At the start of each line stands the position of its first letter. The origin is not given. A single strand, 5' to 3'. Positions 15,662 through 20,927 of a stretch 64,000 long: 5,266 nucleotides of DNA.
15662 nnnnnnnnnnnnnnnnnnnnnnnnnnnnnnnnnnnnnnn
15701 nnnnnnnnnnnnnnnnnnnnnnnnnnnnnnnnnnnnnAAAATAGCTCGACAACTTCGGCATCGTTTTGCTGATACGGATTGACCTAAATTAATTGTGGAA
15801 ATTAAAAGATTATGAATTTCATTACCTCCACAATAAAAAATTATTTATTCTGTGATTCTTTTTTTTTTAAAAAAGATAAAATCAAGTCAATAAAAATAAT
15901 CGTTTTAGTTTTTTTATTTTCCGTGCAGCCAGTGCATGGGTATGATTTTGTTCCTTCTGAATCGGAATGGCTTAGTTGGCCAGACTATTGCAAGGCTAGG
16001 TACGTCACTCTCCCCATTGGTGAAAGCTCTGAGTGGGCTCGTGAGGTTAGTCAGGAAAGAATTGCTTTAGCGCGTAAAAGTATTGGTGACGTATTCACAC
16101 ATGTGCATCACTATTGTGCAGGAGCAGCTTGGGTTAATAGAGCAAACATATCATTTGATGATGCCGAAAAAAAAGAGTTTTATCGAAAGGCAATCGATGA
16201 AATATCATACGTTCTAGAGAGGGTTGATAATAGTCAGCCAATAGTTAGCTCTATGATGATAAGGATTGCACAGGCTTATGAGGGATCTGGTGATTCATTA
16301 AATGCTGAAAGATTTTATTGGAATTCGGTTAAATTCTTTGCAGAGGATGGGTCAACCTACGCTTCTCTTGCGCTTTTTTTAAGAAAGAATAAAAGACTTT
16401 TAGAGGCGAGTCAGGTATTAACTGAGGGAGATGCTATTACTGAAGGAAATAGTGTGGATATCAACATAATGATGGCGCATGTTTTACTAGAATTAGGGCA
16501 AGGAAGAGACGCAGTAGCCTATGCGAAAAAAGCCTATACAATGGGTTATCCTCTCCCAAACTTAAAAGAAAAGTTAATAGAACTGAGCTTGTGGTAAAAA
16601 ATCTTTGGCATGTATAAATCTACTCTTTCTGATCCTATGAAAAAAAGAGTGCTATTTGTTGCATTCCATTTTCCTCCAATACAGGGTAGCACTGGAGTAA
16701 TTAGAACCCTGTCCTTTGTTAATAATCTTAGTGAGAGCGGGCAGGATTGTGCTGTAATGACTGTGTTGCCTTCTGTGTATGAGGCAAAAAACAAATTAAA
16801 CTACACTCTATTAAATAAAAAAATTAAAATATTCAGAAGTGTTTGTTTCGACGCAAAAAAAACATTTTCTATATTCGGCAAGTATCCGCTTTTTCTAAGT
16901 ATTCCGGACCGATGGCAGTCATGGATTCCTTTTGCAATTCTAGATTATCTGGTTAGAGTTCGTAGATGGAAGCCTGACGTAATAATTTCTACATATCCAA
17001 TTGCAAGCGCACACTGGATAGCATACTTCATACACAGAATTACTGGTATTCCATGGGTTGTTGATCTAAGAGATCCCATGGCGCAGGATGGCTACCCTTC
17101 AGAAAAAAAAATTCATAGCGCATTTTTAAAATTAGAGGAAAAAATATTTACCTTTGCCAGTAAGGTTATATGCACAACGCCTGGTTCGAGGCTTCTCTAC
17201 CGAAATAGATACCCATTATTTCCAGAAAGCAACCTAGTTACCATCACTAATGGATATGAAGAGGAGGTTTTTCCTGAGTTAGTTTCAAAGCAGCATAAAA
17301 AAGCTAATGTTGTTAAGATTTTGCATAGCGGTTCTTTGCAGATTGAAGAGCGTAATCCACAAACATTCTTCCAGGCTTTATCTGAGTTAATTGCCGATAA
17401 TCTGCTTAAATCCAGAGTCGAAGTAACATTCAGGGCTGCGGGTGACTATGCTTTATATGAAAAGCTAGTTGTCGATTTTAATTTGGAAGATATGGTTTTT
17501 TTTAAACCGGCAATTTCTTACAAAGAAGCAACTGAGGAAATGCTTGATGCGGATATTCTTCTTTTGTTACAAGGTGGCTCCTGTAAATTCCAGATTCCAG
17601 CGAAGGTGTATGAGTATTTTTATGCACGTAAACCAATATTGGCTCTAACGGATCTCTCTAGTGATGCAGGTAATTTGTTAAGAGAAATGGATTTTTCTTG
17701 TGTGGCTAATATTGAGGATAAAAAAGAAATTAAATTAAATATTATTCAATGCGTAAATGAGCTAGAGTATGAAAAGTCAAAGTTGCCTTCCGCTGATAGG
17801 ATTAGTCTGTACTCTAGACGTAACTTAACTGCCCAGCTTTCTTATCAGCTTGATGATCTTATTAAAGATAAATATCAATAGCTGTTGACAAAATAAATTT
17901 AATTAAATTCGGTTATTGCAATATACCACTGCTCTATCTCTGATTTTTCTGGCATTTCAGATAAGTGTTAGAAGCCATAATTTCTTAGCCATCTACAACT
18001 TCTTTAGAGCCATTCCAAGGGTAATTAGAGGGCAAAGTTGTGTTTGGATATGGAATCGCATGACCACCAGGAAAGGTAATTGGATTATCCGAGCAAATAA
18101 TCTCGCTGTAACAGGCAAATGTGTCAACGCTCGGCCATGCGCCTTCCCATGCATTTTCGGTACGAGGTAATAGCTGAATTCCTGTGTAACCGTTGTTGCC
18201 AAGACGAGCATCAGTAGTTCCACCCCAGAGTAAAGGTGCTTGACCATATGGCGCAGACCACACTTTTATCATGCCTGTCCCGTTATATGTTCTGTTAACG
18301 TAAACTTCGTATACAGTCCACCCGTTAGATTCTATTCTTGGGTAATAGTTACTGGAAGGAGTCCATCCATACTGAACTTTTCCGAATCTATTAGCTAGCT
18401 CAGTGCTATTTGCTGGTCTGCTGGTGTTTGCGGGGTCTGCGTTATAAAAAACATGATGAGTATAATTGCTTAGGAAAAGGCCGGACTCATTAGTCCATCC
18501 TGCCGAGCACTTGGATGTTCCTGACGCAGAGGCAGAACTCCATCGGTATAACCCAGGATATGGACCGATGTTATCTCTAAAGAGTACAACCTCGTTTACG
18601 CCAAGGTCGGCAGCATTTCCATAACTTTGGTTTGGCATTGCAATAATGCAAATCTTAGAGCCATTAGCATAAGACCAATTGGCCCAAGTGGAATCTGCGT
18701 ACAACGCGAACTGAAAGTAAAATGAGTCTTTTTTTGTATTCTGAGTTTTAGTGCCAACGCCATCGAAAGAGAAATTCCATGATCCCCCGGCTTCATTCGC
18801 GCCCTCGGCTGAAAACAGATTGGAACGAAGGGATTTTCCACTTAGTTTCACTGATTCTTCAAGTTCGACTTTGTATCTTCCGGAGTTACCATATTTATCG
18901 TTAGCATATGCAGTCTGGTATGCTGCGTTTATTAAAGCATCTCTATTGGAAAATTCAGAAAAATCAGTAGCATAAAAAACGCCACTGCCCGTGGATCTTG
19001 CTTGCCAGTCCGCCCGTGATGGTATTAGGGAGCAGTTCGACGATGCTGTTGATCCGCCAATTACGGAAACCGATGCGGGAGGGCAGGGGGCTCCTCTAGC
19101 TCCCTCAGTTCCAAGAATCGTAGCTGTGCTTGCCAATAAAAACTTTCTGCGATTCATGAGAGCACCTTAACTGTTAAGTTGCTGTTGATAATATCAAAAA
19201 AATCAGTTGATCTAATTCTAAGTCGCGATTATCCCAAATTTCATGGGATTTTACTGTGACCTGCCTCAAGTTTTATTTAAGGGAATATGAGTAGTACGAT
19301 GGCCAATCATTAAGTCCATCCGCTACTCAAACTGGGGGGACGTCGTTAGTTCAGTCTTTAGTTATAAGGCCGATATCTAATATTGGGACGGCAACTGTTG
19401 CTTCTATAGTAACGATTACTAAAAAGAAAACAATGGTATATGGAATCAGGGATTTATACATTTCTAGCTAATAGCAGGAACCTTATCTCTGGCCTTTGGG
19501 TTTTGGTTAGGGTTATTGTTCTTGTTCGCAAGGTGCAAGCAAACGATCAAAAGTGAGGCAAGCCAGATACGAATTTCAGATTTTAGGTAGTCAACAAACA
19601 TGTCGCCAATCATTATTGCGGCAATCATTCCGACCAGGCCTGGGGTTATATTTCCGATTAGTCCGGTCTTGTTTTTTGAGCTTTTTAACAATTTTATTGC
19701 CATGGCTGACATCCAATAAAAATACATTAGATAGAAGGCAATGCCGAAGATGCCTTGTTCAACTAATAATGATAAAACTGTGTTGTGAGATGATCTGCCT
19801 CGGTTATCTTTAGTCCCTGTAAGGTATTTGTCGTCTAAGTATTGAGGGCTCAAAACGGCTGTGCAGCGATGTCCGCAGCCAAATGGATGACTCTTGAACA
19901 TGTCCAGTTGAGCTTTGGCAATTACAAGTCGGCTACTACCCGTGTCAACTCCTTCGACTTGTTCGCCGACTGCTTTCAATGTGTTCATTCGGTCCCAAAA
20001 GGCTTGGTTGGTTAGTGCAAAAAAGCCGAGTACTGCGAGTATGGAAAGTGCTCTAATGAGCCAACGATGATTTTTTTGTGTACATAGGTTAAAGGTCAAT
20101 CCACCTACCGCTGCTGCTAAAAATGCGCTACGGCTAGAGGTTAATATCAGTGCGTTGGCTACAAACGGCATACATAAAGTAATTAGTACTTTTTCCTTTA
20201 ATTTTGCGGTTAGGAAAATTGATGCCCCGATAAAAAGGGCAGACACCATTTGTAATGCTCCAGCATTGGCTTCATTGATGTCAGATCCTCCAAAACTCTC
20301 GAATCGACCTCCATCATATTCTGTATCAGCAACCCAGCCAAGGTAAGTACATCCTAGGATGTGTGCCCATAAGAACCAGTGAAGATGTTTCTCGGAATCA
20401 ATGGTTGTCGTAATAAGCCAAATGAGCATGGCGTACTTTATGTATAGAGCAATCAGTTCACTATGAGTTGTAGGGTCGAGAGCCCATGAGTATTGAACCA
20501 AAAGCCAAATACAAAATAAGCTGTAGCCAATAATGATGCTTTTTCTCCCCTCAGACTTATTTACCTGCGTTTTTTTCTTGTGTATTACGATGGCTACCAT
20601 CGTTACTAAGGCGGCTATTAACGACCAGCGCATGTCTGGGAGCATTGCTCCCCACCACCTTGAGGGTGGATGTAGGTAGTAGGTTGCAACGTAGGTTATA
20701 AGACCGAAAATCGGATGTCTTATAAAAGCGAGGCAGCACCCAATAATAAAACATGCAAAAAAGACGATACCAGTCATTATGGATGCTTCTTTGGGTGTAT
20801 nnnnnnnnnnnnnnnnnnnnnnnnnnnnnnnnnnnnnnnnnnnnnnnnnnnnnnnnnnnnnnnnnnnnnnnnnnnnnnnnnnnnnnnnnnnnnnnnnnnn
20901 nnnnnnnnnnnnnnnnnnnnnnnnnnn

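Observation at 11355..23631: Carrier-protein cassette of unknown product embedded in the EPS locus and split into two arms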

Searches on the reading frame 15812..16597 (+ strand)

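Call 5: search_protein_families(library=ncbifam, proteins=[window:15812-16597:+], max_evalue=0.00001)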
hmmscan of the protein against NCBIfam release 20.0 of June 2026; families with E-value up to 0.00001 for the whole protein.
window:15812-16597:+ (261 aa): 0 families

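Call 6: search_protein_families(library=pfam, proteins=[window:15812-16597:+], max_evalue=0.001)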
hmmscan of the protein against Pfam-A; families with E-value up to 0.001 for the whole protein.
window:15812-16597:+ (261 aa): 1 family
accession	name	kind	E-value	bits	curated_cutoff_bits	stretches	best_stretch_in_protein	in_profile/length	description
PF13181.12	TPR_8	-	0.0007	20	25.7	0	216-243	2-29/34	Tetratricopeptide repeat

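Call 58: search_protein_families(library=ncbifam, proteins=[window:15812-16597:+], max_evalue=0.01)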
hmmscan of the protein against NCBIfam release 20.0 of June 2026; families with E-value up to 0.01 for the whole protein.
window:15812-16597:+ (261 aa): 1 family
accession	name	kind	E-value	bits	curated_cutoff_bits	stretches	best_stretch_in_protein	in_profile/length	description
TIGR02917.1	PEP_TPR_lipo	equivalog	0.0031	15.5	312.2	1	124-243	719-831/899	XrtA/PEP-CTERM system TPR-repeat protein PrsT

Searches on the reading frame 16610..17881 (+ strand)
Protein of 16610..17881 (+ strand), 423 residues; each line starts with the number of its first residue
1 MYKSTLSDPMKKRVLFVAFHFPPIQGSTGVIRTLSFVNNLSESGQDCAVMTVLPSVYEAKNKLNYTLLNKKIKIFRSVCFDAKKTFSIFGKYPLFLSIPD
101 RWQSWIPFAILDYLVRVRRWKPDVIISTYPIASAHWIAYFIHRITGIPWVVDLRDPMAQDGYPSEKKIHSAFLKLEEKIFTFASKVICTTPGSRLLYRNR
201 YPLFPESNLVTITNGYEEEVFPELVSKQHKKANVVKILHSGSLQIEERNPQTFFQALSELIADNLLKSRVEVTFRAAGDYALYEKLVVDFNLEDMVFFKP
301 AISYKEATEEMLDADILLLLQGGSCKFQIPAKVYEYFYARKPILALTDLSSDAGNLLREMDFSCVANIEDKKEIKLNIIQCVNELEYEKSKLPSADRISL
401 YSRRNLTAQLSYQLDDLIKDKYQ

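Call 5: search_protein_families(library=ncbifam, proteins=[window:16610-17881:+], max_evalue=0.00001)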
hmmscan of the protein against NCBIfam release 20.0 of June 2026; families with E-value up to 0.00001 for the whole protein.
window:16610-17881:+ (423 aa): 0 families

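Call 6: search_protein_families(library=pfam, proteins=[window:16610-17881:+], max_evalue=0.001)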
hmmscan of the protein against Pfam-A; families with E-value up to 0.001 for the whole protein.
window:16610-17881:+ (423 aa): 2 families
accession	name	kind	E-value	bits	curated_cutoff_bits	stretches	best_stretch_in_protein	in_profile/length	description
PF13579.12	Glyco_trans_4_4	-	1.2e-09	39.1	29.7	1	99-215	48-158/158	Glycosyl transferase 4-like domain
PF13439.12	Glyco_transf_4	-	4.6e-07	30.5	28.5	1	101-218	52-168/170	Glycosyltransferase Family 4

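Call 58: search_protein_families(library=ncbifam, proteins=[window:16610-17881:+], max_evalue=0.01)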
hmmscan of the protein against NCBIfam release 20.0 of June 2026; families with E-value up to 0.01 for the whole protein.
window:16610-17881:+ (423 aa): 1 family
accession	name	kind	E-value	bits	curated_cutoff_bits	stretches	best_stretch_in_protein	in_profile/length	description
NF007640.0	PRK10307.1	subfamily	0.0056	15.6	276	0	112-382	97-370/411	WcaI family glycosyltransferase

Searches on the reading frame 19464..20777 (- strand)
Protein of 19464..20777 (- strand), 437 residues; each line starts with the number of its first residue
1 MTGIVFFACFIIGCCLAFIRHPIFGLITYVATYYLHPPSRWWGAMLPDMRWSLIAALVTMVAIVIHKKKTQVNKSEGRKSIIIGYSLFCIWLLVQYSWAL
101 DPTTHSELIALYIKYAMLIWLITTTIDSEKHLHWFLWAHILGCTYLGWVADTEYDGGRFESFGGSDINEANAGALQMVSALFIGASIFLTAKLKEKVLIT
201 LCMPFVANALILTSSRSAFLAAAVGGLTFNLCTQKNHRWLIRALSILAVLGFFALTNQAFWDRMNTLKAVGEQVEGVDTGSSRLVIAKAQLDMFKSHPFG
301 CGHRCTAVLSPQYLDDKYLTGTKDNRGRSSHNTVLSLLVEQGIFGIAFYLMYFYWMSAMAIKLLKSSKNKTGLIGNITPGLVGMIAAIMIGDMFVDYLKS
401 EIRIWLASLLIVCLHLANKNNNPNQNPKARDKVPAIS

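Call 4: search_protein_families(library=ncbifam, proteins=[window:19464-20777:-], max_evalue=0.00001)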
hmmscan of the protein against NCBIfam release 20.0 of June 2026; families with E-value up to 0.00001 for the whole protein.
window:19464-20777:- (437 aa): 1 family
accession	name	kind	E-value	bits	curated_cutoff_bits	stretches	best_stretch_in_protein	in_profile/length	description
TIGR03097.1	PEP_O_lig_1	hypoth_equivalog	2e-27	96.1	188.1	1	7-369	5-357/408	putative O-glycosylation ligase, exosortase A system-associated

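Call 6: search_protein_families(library=pfam, proteins=[window:19464-20777:-], max_evalue=0.001)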
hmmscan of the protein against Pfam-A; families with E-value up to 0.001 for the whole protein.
window:19464-20777:- (437 aa): 1 family
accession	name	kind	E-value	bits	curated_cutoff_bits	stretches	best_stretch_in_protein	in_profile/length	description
PF04932.20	Wzy_C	-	9e-19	68.2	31.7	1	206-350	6-149/149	O-Antigen ligase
